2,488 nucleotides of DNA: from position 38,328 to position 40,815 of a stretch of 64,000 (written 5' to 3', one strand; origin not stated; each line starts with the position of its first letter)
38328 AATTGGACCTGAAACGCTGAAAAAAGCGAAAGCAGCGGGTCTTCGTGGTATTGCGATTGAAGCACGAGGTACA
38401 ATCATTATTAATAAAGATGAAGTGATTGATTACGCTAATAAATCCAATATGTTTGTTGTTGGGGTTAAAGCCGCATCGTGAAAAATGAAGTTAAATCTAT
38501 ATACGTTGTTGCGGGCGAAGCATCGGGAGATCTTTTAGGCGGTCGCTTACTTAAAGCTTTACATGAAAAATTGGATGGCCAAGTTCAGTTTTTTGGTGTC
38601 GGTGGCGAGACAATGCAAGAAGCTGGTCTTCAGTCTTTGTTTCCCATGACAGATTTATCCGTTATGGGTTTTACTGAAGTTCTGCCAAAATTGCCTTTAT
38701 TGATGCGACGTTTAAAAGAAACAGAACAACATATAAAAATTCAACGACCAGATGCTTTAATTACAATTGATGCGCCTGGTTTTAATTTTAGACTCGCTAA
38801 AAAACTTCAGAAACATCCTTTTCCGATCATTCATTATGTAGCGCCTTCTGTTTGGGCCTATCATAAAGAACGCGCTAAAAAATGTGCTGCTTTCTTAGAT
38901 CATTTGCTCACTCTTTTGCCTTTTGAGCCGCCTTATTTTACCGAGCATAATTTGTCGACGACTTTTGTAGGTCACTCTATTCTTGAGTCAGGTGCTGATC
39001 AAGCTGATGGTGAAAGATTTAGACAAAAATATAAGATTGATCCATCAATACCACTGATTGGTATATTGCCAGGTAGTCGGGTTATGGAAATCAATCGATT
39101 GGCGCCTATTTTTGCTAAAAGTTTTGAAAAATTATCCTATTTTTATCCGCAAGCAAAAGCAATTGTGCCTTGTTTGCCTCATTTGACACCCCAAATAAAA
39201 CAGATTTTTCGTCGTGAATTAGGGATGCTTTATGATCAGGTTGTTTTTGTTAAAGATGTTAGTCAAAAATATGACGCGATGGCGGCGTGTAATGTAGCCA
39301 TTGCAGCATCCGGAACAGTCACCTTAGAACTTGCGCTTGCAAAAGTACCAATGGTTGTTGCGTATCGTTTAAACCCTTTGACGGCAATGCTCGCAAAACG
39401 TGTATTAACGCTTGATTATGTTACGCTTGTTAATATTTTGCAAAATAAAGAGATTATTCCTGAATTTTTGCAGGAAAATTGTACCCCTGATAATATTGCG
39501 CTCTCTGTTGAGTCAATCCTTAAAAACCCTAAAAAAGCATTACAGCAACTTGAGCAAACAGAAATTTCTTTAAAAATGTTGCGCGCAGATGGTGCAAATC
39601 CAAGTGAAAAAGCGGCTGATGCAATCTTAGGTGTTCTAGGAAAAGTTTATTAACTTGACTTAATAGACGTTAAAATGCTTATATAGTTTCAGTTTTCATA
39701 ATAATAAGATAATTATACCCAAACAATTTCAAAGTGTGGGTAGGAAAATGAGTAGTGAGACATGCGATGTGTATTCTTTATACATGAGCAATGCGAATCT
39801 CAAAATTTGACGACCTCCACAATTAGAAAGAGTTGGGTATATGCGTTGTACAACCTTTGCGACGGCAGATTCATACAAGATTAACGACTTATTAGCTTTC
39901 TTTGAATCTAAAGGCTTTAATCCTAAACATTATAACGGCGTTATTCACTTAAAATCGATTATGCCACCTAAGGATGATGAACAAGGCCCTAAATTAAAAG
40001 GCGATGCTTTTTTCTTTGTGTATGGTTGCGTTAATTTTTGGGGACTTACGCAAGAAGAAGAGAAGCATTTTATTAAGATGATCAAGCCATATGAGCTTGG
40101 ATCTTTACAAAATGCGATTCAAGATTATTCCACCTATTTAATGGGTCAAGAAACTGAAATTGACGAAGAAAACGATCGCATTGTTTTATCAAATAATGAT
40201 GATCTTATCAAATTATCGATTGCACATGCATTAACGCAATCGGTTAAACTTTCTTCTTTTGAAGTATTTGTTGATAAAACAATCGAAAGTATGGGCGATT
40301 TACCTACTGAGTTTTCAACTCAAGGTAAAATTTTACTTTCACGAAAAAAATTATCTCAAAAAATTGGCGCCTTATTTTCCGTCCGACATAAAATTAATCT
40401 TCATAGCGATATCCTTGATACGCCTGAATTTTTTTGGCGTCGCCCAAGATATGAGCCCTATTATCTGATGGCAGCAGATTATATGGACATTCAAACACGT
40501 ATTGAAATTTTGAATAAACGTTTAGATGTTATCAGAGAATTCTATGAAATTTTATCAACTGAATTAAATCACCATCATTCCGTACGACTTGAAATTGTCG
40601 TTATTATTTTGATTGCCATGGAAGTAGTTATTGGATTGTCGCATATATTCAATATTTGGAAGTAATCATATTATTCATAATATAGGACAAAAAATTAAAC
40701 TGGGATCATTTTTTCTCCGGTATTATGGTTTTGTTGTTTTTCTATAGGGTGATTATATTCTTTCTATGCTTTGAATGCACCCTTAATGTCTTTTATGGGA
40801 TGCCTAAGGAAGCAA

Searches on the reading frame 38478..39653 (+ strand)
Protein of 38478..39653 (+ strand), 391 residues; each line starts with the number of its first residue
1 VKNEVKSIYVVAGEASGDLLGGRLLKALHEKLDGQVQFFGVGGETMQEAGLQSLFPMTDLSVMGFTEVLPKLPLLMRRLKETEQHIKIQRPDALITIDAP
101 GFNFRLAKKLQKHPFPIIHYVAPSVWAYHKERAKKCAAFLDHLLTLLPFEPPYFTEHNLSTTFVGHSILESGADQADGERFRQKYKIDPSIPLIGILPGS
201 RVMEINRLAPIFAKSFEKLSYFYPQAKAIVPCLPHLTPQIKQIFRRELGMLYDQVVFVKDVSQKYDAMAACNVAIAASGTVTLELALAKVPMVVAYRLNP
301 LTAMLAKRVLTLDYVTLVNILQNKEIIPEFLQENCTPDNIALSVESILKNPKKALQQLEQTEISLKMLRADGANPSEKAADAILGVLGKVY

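Call 17: search_protein_families(library=pfam, proteins=[window:38478-39653:+])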
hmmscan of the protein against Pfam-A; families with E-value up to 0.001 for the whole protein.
window:38478-39653:+ (391 aa): 1 family
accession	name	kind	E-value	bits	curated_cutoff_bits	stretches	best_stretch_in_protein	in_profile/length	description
PF02684.21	LpxB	-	1.3e-107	360.4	22.6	1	8-374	1-365/374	Lipid-A-disaccharide synthetase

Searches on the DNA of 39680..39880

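Call 58: search_rna_families(source=window, start=39680, end=39880, threshold=evalue, max_evalue=10)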
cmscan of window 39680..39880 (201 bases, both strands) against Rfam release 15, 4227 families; matches with E-value up to 10: 4.
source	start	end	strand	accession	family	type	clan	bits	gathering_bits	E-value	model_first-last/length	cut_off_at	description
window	39713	39838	+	RF02818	V_AS5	Gene; antisense;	-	17.3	96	0.28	1-129/129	no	Vibrio RNA AS5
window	39680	39713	+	RF02389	sau-31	Gene; sRNA;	-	15.2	50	9.7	33-66/66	5'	Staphylococcus sRNA sau-31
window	39765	39830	+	RF01962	RMST_1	Gene; lncRNA;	-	11.6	40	1.6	1-61/61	no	Rhabdomyosarcoma 2 associated transcript conserved region 1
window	39744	39830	-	RF00026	U6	Gene; snRNA; splicing;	CL00009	10.5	44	4.4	1-105/105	no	U6 spliceosomal RNA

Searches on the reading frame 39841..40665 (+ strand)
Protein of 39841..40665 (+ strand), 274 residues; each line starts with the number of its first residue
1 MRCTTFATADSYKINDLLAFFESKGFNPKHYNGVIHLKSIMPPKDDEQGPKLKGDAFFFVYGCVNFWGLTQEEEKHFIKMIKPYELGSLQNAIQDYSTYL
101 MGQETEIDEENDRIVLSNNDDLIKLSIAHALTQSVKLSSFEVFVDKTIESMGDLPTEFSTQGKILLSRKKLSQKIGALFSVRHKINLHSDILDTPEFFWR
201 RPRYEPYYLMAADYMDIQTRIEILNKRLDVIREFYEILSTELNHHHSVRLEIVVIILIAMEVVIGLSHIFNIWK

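Call 17: search_protein_families(library=pfam, proteins=[window:39841-40665:+])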
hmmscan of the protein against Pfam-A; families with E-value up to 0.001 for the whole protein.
window:39841-40665:+ (274 aa): 1 family
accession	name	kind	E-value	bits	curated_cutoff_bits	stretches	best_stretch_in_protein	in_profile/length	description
PF02582.19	DUF155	-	2.6e-50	171.4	27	1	57-225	2-174/174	RMND1/Sif2-Sif3/Mrx10, DUF155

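Call 30: find_homologous_proteins(query=window:39841-40665:+, max_evalue=1e-30)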
Query window:39841-40665:+ (274 aa): 377 proteins with E <= 1e-30 among 785 candidates; the best 120 are listed.
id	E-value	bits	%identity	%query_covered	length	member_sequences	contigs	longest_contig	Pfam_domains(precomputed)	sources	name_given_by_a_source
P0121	1.4e-171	587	95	100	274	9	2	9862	PF02582.20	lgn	-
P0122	4.7e-120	418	70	97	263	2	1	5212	PF02582.20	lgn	-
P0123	7.0e-93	329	56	99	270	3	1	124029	PF02582.20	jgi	-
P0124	8.0e-93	329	57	97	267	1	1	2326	PF02582.20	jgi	jgi:uncharacterized Rmd1/YagE family protein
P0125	2.6e-92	327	58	97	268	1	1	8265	PF02582.20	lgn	-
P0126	6.9e-92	326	58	96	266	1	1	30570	PF02582.20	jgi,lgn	-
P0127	5.2e-91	323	57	96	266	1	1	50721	PF02582.20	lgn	-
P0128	2.4e-90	321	58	96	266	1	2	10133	PF02582.20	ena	-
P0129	2.6e-90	321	56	100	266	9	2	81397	PF02582.20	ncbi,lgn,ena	-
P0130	2.8e-90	321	58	92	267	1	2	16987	PF02582.20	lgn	-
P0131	3.4e-90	320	58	97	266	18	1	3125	PF02582.20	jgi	jgi:uncharacterized Rmd1/YagE family protein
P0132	3.5e-90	320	56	100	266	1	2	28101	PF02582.20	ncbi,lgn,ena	-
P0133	6.6e-90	319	58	96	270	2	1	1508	PF02582.20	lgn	-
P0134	2.6e-89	317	54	97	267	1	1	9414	PF02582.20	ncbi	ncbi:MAG: RMD1 family protein [Alphaproteobacteria bacterium]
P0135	5.8e-89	316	59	92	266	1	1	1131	PF02582.20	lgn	-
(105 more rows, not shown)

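Call 31: find_encoding_contigs(protein=P0121, flank=10000, max_places=6)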
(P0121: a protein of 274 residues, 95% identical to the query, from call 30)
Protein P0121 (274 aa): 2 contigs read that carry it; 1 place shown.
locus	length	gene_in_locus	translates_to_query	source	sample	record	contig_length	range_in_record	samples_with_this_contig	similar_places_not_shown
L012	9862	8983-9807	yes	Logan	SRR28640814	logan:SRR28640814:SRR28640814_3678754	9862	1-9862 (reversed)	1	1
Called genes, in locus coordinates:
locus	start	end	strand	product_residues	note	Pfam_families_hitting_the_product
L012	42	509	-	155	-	PF22381:Staph_reg_Sar_Rot, PF12802:MarR_2 (faint), PF22166:WHD_ArnR1, PF01047:MarR (weak), PF13463:HTH_27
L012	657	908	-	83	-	-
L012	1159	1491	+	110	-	PF06108:DUF952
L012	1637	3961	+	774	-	PF07244:POTRA, PF01103:Omp85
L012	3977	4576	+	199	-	PF03938:OmpH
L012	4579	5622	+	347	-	PF04613:LpxD, PF25084:LbH_EIF2B, PF25087:GMPPB_C, PF00132:Hexapep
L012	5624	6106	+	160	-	PF22817:ApeP-like, PF07977:FabA, PF22818:ApeI-like, PF22636:FlK (faint)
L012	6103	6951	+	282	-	PF25084:LbH_EIF2B (faint), PF00132:Hexapep (weak), PF25087:GMPPB_C (weak), PF00132:Hexapep, PF13720:Acetyltransf_11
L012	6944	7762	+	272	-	PF17930:LpxI_N, PF06230:LpxI_C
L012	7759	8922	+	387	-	PF02684:LpxB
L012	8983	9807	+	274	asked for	PF02582:DUF155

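Call 32: find_encoding_contigs(protein=P0122, flank=10000, max_places=4)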
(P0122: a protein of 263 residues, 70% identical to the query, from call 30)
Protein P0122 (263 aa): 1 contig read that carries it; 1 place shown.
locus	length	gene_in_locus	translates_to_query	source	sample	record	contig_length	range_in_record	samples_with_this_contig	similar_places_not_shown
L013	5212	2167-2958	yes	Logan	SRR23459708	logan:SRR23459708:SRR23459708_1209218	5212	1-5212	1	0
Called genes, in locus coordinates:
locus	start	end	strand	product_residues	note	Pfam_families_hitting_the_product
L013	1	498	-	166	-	?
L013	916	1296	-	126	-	PF16320:Ribosomal_L12_N, PF00542:Ribosomal_L12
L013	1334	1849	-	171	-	PF00466:Ribosomal_L10, PF27436:RL10_C (faint)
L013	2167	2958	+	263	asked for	PF02582:DUF155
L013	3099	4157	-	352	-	PF01734:Patatin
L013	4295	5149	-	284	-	PF00561:Abhydrolase_1, PF12697:Abhydrolase_6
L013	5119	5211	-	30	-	?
